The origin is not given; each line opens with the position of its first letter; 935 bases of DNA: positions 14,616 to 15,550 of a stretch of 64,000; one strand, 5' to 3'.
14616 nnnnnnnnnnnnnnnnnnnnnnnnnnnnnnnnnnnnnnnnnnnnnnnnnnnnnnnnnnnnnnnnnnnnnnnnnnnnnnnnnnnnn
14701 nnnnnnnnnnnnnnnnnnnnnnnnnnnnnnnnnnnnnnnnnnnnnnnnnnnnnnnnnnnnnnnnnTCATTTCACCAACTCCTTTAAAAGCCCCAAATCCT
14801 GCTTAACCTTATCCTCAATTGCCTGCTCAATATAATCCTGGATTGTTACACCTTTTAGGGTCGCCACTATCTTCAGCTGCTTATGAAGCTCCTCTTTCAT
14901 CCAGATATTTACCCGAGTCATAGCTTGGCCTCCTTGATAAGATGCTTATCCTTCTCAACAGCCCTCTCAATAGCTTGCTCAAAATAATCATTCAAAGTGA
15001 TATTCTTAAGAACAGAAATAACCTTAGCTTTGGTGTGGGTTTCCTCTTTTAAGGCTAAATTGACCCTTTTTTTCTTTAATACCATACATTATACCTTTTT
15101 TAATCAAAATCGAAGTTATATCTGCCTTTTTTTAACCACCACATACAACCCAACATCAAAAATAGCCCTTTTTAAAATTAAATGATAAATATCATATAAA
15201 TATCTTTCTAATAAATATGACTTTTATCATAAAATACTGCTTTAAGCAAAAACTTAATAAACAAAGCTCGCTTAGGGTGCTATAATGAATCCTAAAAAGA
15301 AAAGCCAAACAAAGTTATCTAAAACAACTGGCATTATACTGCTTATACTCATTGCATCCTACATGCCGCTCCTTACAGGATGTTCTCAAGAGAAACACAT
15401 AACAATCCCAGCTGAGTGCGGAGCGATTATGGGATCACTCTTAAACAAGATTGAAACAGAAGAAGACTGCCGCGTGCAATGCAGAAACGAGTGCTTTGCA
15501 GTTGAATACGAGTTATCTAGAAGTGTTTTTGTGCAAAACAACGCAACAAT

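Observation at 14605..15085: Three tandem, translationally coupled ribbon-helix-helix genes head the giant-1 operon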

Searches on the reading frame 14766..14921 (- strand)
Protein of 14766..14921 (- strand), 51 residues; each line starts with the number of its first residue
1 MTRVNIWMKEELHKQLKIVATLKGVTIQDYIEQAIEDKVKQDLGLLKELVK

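Call 3: search_protein_families(library=pfam, proteins=[window:14766-14921:-], max_evalue=1)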
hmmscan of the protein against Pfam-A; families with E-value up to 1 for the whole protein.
window:14766-14921:- (51 aa): 12 families
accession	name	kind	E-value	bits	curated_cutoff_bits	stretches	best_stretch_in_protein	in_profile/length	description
PF09386.16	ParD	-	1.5e-05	25.8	27.3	1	1-37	1-38/80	Antitoxin ParD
PF05534.18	HicB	-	0.00051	20.3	21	1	8-35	24-51/51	HicB family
PF09274.16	ParG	-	0.00061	20.3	21.4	1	2-40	35-73/76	ParG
PF07764.18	Omega_Repress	-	0.0037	17.9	33.3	1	6-40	25-59/59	Omega Transcriptional Repressor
PF19807.5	DUF6290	-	0.0039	17.8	27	1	1-43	1-43/72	Family of unknown function (DUF6290)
PF12441.14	CopG_antitoxin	-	0.0051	18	28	1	2-37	43-78/79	CopG antitoxin of type II toxin-antitoxin system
PF20605.4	Antitox_RHH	-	0.0094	16.5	27.2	1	11-37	14-40/50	Antitoxin-like ribbon-helix-helix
PF12651.13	RHH_3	-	0.044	14.2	21.6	1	2-37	3-38/44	Ribbon-helix-helix domain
PF23807.1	RHH_10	-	0.074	13.8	27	1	4-34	26-56/84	Ribbon-helix-helix protein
PF10723.15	RepB-RCR_reg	-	0.076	13.4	21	1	4-40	42-78/81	Replication regulatory protein RepB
PF07878.17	RHH_5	-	0.1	12.8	26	1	1-26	1-26/43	CopG-like RHH_1 or ribbon-helix-helix domain, RHH_5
PF21983.2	NikA-like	-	0.12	13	27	1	3-35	6-38/72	Mobilization protein NikA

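Call 71: search_protein_families(library=ncbifam, proteins=[window:14766-14921:-], max_evalue=0.1)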
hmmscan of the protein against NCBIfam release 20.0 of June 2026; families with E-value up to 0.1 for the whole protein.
window:14766-14921:- (51 aa): 3 families
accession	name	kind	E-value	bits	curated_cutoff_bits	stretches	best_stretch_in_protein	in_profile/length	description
NF052617.1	slr0373_blue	equivalog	0.00084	19.3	100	1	3-36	5-38/113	slr0373 family blue light stress response protein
NF010256.0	PRK13702.1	subfamily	0.018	15.1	87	1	3-41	43-81/85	replication regulatory protein RepA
NF048017.1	antitoxin_RelB_like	equivalog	0.045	14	50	1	8-38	2-32/70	type II toxin-antitoxin system RelB family antitoxin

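Call 72: search_protein_families(library=padloc, proteins=[window:14766-14921:-], max_evalue=0.1)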
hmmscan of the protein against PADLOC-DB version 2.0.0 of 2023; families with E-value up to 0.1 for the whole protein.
window:14766-14921:- (51 aa): 0 families

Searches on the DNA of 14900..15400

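Call 81: search_rna_families(source=window, start=14900, end=15400, threshold=evalue, max_evalue=1)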
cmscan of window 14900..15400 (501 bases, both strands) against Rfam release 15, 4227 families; matches with E-value up to 1: 0.
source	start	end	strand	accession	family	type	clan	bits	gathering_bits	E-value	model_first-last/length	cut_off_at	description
